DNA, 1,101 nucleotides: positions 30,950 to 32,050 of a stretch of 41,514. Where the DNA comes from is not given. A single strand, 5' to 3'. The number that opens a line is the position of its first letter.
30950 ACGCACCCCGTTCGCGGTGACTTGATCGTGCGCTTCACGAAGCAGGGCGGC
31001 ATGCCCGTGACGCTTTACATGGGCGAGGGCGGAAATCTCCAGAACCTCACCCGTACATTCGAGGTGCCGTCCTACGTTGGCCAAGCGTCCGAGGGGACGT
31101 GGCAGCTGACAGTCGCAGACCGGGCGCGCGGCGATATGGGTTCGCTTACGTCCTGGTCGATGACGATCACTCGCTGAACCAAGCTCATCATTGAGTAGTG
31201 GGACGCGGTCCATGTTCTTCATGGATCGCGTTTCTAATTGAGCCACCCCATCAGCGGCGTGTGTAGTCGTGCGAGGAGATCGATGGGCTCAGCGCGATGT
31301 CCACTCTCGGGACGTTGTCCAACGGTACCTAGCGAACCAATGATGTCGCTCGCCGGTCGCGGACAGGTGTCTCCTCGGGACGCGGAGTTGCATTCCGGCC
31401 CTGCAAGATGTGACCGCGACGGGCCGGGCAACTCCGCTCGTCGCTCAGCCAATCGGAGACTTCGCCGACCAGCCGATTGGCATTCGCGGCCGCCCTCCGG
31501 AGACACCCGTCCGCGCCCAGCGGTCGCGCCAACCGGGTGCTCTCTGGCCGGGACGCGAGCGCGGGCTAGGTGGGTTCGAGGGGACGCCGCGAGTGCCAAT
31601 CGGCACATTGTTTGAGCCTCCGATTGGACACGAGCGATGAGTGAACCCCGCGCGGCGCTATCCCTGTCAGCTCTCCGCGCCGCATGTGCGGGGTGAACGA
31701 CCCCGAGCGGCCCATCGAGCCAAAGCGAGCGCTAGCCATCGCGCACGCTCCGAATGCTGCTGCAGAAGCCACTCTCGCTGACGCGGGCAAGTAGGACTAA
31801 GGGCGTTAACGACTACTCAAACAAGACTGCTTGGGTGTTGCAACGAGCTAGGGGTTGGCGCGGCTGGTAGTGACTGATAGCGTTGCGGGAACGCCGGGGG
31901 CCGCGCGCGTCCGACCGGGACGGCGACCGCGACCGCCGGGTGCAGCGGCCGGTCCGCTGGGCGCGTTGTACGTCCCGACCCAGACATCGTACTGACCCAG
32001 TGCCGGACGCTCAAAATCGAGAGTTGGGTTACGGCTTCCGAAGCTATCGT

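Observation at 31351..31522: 172-bp nested three-helix element in a gene-free gap: candidate structured RNA or MITE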

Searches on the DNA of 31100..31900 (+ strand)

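Call 5: search_rna_families(source=window, start=31100, end=31900, threshold=evalue, max_evalue=10)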
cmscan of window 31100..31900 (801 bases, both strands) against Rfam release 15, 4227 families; matches with E-value up to 10: 6.
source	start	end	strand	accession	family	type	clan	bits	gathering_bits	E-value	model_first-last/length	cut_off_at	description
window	31435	31644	+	RF04168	MIR839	Gene; miRNA;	-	32.4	200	0.00016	1-267/267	no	MIR839 microRNA precursor family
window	31433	31645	+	RF04104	MIR918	Gene; miRNA;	-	28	268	0.0083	1-265/265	no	MIR918 microRNA precursor family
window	31433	31645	-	RF04104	MIR918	Gene; miRNA;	-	24.9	268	0.038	1-265/265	no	MIR918 microRNA precursor family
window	31631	31707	+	RF01557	TB9Cs4H1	Gene; snRNA; snoRNA; HACA-box;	-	17.4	40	1.8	1-62/62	no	Trypanosomatid snoRNA TB9Cs4H1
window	31200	31278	+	RF02469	Ms_IGR-7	Gene; sRNA;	-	15.6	45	2.4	1-118/118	no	Actinobacteria sRNA Ms_IGR-7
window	31473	31603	-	RF04141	MIR8622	Gene; miRNA;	-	13.6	197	7.8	1-212/212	no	MIR8622 microRNA precursor family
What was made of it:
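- On Curated RNA family (Rfam 15): The only hits are far sub-threshold plant miRNA-precursor models matching the long palindrome (call 5).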

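Call 47: build_rna_model(alignment_id=A1)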
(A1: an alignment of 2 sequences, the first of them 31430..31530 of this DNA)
Model R1 built from alignment A1 (2 sequences, 103 columns); structure: RNAalifold consensus.
model positions 103; base pairs 17; branch points 1; effective number of sequences 1.4; information 0.59 bits per position. Calibrated on 0.2 Mb of random sequence (short: E-values are rough).
structure used (alignment columns):
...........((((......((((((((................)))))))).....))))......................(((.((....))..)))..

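Call 48: search_with_rna_model(model_id=R1, sources=[window, L230, L231, L233, L354, L355, L356], max_evalue=10)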
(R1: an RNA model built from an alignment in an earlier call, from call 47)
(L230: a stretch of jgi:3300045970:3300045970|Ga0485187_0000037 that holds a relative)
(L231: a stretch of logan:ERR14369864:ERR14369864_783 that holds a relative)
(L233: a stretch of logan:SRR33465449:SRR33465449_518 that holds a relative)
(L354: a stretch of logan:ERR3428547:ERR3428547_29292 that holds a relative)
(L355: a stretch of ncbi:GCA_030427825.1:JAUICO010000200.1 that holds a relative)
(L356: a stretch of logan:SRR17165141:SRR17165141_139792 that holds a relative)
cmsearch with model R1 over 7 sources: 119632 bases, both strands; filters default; matches with E-value up to 10: 11.
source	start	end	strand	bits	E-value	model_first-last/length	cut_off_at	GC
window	31546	31648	-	116.8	1.1e-21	1-103/103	no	0.66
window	31430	31530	+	113.3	5.7e-21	1-103/103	no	0.71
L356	5167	5295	+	13.4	0.67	1-103/103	no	0.68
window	31345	31445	-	10.9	2.1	1-103/103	no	0.7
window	8676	8740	-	10.4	2.7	1-103/103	no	0.68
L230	14318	14425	-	10.2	3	1-103/103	no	0.67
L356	5482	5600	-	9.9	3.4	1-103/103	no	0.73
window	31448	31480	-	9.4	4.4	22-54/103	no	0.64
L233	9546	9645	-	8.9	5.4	1-103/103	no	0.72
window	17151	17212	-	8.7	5.9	1-103/103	no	0.63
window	5571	5640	-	8.4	6.9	1-103/103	no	0.69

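Call 55: search_dna_similar(query=window:31236-31721:+, collection=plasmids, mode=distant, max_evalue=0.01, max_rows=10)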
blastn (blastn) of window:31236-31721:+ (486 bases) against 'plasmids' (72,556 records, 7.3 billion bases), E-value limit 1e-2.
No match.

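Call 56: search_dna_similar(query=window:31236-31721:+, collection=phages, mode=distant, max_evalue=0.01, max_rows=10)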
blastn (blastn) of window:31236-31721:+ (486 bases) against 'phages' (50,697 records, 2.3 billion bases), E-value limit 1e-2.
No match.
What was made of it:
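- The 486-nt gap core gave nothing in plasmids or phages (calls 55, 56).
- Tried and rejected: Other DNA searches: blastn of the 486-nt gap core against plasmids and phages found nothing (calls 55, 56).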

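Call 75: build_rna_model(alignment_id=A3, structure=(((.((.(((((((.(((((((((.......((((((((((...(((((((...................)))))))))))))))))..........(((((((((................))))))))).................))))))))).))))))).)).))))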
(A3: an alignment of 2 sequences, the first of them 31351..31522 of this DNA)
Model R2 built from alignment A3 (2 sequences, 172 columns); structure: as given.
model positions 172; base pairs 47; branch points 1; effective number of sequences 0.68; information 0.591 bits per position. Calibrated on 0.2 Mb of random sequence (short: E-values are rough).
structure used (alignment columns):
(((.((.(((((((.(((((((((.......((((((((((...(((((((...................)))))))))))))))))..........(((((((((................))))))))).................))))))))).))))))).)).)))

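Call 76: search_with_rna_model(model_id=R2, source=window, filters=off, max_evalue=10, show_alignments=4)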
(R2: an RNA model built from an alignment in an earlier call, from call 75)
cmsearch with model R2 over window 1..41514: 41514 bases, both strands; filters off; matches with E-value up to 10: 104.
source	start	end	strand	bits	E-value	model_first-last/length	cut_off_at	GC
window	31351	31522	+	218.8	4.8e-42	1-172/172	no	0.71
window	31554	31731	-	40.2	1.8e-06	1-172/172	no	0.68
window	31351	31522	-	37.6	5.9e-06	1-172/172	no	0.71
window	2755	2934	-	15.7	0.14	1-172/172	no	0.67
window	16989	17149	+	13.8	0.32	1-172/172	no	0.66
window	21623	21687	-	13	0.47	1-172/172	no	0.69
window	7271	7403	+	12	0.75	1-172/172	no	0.63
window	28203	28342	+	12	0.75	1-172/172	no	0.64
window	15234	15268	+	11.5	0.93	1-172/172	no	0.83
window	4855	4924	+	11.3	1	1-172/172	no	0.64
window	1774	1890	+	11.1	1.1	1-172/172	no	0.63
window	6525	6566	+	10.8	1.3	1-172/172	no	0.64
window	25030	25091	-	10.4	1.5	1-172/172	no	0.65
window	29884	29913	-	10.4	1.6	1-172/172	no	0.77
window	17445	17596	+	10.4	1.6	1-172/172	no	0.66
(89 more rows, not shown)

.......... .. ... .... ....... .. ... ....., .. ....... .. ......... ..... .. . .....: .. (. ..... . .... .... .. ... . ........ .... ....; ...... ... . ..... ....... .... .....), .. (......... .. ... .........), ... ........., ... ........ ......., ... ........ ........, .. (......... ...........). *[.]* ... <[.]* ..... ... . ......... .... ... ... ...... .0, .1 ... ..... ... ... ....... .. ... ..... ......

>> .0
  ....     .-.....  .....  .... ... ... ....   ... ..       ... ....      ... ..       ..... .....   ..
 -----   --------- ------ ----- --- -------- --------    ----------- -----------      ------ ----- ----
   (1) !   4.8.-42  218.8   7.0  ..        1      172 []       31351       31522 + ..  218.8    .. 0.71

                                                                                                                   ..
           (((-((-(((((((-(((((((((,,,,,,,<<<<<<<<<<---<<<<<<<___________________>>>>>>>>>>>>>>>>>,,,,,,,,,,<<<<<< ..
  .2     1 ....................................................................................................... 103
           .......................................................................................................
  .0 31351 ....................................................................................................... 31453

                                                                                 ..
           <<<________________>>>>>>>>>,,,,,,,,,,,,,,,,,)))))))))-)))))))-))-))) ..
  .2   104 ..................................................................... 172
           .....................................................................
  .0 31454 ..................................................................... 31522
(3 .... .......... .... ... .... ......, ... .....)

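Call 77: build_rna_model(alignment_id=A3, structure=none)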
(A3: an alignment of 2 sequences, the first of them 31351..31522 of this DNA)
Model R3 built from alignment A3 (2 sequences, 172 columns); structure: none (sequence only).
model positions 172; base pairs 0; branch points 0; effective number of sequences 1.07; information 0.381 bits per position. No base pairs: searches with it score sequence only.

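Call 78: search_with_rna_model(model_id=R3, source=window, filters=off, max_evalue=10, show_alignments=3)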
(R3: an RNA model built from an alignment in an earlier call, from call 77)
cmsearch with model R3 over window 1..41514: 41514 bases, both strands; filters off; matches with E-value up to 10: 119.
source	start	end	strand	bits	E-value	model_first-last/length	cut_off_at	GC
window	31351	31522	+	172.6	8.1e-53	1-172/172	-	0.71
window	31559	31681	-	26.4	2.1e-07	47-166/172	-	0.67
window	31352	31521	-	17.2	0.00015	2-171/172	-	0.71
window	28927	29002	-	9.5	0.037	61-136/172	-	0.63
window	9242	9370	-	8.3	0.086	11-118/172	-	0.6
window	22827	22919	+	8.2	0.091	68-157/172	-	0.63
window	10414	10525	-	7.6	0.14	64-161/172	-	0.67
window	29539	29641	+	7.5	0.16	44-122/172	-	0.63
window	17470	17551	+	7.2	0.19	29-99/172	-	0.68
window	12123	12221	+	6.4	0.34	61-152/172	-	0.63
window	34764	34862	+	6.3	0.36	23-135/172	-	0.59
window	6808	6926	+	6.3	0.37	24-143/172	-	0.63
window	31915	31994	-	6.2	0.39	51-151/172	-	0.75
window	28398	28543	+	6.1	0.42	5-144/172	-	0.61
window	13740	13839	-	5.8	0.52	32-126/172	-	0.58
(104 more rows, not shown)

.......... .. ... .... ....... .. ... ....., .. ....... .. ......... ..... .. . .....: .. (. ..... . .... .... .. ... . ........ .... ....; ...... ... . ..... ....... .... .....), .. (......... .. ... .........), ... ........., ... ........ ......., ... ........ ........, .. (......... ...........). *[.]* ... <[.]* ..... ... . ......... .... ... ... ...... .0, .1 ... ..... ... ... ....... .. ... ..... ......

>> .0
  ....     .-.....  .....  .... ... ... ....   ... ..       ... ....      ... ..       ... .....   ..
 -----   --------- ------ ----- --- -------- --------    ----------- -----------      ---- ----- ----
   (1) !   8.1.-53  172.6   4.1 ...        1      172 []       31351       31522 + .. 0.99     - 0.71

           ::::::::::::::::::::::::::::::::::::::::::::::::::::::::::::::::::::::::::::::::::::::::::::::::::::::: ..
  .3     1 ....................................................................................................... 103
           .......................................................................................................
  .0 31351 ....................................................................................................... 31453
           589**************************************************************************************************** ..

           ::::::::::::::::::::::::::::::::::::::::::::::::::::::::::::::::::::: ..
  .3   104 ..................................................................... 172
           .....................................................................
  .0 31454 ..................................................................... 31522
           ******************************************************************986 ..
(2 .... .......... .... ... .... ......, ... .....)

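Call 79: search_with_rna_model(model_id=R2, source=window, filters=off, max_evalue=0.000003, make_alignment=true)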
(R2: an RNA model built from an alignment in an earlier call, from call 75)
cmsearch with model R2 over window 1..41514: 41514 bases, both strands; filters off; matches with E-value up to 0.000003: 2.
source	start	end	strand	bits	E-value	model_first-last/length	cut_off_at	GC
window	31351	31522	+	218.8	4.8e-42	1-172/172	no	0.71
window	31554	31731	-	40.2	1.8e-06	1-172/172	no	0.68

Alignment A4: 2 matches aligned to the model, 179 columns, each read 5' to 3' on its own strand. Consensus structure (alignment columns), stored with it:
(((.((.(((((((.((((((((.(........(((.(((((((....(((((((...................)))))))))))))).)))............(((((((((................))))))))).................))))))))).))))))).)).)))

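Call 82: search_with_rna_model(model_id=R2, sources=[L001, L002, L003, L004, L005, L006, L007, L008, L009, L010, L011, L012, L013, L014, L015, L016, L017, L018, L019, L020, L021, L022, L023, L024, L025, L026, L027, L028, L029, L030, L031, L032, L033, L034, L035, L036, L037, L038, L039, L040, L041, L042, L043, L044, L045, L046, L047, L048, L049, L050, L051, L052, L053, L054, L055, L056, L057, L058, L059, L060, L061, L062, L063, L064, L065, L066, L067, L068, L069, L070, L071, L072, L073, L074, L075, L076, L077, L078, L079, L080, L081, L082, L083, L084, L085, L086, L087, L088, L089, L090, L091, L092, L093, L094, L095, L096, L097, L098, L099, L100], max_evalue=1)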
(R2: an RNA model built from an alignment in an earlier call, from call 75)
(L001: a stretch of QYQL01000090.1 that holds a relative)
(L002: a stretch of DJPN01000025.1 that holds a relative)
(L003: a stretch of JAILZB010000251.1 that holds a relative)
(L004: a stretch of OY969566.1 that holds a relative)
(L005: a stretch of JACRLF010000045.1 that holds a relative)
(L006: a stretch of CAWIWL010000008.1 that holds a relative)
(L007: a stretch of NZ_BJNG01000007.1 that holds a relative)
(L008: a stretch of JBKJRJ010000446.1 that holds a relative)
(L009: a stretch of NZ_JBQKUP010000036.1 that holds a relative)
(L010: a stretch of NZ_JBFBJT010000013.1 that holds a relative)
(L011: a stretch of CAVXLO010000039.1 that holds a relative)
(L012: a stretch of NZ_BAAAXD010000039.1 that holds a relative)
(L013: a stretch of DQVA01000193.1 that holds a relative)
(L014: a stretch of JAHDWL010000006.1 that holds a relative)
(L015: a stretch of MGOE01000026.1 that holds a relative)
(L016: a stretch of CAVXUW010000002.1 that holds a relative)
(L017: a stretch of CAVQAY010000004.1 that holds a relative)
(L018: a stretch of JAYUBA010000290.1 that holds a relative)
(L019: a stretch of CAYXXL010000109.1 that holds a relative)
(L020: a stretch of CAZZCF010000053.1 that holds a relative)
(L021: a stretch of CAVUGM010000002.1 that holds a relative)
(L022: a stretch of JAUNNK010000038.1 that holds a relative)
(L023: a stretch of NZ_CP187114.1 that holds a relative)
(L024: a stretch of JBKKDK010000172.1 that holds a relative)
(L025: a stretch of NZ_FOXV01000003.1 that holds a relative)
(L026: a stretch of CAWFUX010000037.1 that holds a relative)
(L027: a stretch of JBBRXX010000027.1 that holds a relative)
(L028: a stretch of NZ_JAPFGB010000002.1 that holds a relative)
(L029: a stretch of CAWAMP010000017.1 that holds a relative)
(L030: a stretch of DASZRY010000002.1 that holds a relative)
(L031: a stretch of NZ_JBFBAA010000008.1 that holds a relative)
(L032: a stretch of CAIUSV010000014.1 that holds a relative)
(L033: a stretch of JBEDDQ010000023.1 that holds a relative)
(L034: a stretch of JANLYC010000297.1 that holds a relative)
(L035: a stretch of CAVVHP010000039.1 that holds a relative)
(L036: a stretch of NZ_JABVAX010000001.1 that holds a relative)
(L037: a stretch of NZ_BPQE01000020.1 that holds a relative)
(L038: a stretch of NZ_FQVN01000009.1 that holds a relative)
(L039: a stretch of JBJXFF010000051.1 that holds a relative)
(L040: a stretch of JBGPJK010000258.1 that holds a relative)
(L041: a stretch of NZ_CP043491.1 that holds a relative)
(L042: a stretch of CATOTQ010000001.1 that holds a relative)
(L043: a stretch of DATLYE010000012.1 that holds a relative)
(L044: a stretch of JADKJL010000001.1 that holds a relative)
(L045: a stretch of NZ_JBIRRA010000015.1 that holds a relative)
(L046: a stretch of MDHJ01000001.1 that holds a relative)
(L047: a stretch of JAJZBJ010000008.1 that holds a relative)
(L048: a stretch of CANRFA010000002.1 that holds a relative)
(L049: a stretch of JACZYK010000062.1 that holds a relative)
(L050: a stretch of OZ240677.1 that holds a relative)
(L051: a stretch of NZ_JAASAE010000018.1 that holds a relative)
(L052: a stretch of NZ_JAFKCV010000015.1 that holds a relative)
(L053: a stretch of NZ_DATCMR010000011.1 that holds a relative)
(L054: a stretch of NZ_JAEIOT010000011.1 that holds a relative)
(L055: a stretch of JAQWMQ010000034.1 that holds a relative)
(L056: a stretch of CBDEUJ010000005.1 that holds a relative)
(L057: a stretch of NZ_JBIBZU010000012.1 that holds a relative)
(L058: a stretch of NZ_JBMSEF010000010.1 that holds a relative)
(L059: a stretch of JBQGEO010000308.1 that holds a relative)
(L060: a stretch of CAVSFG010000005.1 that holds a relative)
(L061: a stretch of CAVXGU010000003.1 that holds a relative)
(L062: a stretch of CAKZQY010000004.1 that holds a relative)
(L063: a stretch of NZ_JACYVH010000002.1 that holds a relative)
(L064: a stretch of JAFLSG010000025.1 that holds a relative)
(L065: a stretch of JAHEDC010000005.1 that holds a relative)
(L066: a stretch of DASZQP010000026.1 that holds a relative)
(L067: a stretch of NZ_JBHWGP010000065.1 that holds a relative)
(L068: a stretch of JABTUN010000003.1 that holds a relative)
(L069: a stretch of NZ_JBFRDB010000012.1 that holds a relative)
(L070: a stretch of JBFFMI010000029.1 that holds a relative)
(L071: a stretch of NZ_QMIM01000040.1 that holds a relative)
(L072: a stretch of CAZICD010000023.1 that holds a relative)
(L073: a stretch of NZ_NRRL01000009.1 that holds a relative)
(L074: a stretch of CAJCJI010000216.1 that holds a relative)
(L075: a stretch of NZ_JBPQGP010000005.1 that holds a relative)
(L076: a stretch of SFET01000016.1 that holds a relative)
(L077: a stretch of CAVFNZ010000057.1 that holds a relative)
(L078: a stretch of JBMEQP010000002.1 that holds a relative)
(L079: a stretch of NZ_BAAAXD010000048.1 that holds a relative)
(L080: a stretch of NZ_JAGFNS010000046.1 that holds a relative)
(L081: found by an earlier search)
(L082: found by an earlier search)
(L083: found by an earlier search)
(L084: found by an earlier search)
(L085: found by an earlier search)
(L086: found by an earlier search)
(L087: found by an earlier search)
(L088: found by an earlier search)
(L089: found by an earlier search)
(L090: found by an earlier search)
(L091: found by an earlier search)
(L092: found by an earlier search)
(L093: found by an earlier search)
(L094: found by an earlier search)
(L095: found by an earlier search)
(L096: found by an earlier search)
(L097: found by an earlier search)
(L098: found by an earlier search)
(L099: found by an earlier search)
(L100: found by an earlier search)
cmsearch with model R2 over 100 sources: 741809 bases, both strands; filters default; matches with E-value up to 1: 4.
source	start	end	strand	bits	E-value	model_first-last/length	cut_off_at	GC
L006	6771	6877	+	28.7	0.0062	1-172/172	no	0.72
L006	6771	6877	-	28.3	0.0074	1-172/172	no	0.72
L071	6839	6897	+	18.8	0.58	1-172/172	no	0.73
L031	4927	5049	-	17.7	0.96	1-172/172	no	0.63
